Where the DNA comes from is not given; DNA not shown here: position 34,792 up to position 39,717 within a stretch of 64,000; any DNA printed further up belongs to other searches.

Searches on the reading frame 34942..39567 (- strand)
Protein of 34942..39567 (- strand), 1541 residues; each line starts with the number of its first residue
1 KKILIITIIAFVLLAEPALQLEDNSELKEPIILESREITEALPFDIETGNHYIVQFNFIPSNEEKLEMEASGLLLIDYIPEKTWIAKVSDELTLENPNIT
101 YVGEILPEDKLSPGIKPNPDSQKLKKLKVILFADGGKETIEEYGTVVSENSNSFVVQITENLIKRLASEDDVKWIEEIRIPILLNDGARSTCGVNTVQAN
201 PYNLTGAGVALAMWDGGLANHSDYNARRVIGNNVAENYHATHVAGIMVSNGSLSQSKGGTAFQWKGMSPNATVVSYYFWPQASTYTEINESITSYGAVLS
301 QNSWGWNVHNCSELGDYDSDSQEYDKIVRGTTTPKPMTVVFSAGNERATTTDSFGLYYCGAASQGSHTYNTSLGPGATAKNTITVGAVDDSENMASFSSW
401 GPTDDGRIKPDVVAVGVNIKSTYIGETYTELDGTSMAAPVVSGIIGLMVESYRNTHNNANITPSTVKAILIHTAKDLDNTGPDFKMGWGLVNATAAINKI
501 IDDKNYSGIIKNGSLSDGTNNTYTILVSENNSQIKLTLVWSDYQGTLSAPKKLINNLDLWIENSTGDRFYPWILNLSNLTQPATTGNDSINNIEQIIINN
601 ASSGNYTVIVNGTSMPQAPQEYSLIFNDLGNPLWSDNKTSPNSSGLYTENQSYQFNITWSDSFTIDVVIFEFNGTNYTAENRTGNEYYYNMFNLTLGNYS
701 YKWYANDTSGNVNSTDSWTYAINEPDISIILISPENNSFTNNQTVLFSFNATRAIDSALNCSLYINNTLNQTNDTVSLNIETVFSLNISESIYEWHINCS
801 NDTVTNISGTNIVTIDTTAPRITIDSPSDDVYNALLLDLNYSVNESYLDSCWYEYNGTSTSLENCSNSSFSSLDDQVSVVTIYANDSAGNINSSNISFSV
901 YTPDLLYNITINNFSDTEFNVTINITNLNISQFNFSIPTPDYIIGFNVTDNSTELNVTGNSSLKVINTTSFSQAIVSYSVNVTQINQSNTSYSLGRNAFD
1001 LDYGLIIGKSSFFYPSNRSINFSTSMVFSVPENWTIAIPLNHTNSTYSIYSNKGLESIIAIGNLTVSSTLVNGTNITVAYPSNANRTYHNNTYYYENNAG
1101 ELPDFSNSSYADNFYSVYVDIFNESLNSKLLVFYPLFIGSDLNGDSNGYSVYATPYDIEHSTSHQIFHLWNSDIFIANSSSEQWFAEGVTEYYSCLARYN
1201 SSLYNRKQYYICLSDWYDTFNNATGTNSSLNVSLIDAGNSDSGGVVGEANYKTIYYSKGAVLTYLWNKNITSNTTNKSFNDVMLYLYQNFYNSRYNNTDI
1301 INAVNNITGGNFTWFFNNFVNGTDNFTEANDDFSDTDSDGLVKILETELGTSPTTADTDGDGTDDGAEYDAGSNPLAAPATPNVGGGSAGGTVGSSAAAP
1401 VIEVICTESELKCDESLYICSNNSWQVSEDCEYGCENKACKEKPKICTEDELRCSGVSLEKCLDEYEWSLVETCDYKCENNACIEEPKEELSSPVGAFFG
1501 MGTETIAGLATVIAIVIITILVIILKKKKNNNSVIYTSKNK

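Call 16: search_protein_families(library=pfam, proteins=[window:34942-39567:-], max_evalue=0.001)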
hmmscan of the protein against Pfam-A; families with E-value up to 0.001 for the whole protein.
window:34942-39567:- (1541 aa): 4 families
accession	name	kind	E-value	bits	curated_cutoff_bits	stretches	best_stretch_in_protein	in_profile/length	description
PF00082.27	Peptidase_S8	-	5e-40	138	21.8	1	233-489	50-288/288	Subtilase family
PF05299.18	Peptidase_M61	-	6.3e-06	27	22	1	1169-1261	24-117/118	M61 glycyl aminopeptidase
PF17899.6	Peptidase_M61_N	-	9e-05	23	23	0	907-1045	2-144/168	Peptidase M61 N-terminal domain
PF01433.26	Peptidase_M1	-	0.0002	21.4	27.7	1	1159-1319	68-218/218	Peptidase family M1 domain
